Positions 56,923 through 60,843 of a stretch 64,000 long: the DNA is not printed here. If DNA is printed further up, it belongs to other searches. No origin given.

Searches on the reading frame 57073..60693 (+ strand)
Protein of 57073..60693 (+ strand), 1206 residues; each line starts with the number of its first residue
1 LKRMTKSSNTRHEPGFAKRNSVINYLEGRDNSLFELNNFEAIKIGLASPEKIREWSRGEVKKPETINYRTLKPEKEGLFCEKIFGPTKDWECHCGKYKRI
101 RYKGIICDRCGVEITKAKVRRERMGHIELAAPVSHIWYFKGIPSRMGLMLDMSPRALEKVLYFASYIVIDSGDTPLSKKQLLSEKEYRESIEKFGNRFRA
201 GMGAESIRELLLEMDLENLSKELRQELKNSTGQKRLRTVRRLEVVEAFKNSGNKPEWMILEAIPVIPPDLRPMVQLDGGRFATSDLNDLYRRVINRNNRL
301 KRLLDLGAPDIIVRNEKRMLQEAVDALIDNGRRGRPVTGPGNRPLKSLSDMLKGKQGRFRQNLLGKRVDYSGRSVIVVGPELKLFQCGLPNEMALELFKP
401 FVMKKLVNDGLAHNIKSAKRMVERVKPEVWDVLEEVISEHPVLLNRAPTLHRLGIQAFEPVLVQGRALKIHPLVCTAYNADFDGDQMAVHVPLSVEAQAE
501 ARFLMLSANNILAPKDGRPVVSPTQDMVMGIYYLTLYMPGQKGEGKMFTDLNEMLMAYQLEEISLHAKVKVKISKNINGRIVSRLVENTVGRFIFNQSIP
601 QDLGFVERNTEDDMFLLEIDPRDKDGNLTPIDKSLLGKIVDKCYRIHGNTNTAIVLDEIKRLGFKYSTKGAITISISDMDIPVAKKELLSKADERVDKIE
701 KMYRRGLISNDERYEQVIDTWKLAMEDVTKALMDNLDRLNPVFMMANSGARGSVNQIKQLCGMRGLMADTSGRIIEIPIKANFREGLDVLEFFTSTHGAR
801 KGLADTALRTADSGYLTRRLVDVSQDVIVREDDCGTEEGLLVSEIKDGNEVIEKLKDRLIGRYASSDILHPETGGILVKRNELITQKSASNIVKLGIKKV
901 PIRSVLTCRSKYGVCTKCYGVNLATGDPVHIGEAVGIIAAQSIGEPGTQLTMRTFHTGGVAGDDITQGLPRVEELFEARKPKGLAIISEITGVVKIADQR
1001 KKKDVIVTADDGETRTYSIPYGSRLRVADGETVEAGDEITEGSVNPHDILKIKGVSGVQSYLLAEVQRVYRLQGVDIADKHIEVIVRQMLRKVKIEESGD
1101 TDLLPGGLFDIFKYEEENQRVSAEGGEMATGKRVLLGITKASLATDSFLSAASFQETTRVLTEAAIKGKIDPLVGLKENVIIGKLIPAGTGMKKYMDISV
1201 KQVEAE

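Call 69: search_protein_families(library=pfam, proteins=[window:57073-60693:+], max_evalue=0.00001)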
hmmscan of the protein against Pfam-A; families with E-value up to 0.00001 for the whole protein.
window:57073-60693:+ (1206 aa): 5 families
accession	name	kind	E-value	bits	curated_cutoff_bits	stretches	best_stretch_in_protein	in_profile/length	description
PF04997.17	RNA_pol_Rpb1_1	-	1.1e-89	301.3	39.7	1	37-363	2-312/312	RNA polymerase Rpb1, domain 1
PF04998.22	RNA_pol_Rpb1_5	-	1.8e-68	231.3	28.5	1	786-1144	1-265/267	RNA polymerase Rpb1, domain 5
PF00623.25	RNA_pol_Rpb1_2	-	9.4e-39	133.8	25.3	2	413-506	72-165/166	RNA polymerase Rpb1, domain 2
PF04983.23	RNA_pol_Rpb1_3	-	3.8e-29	102.1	28.9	1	510-679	1-162/162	RNA polymerase Rpb1, domain 3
PF05000.22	RNA_pol_Rpb1_4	-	6.5e-17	61.8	24.8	1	708-783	1-106/107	RNA polymerase Rpb1, domain 4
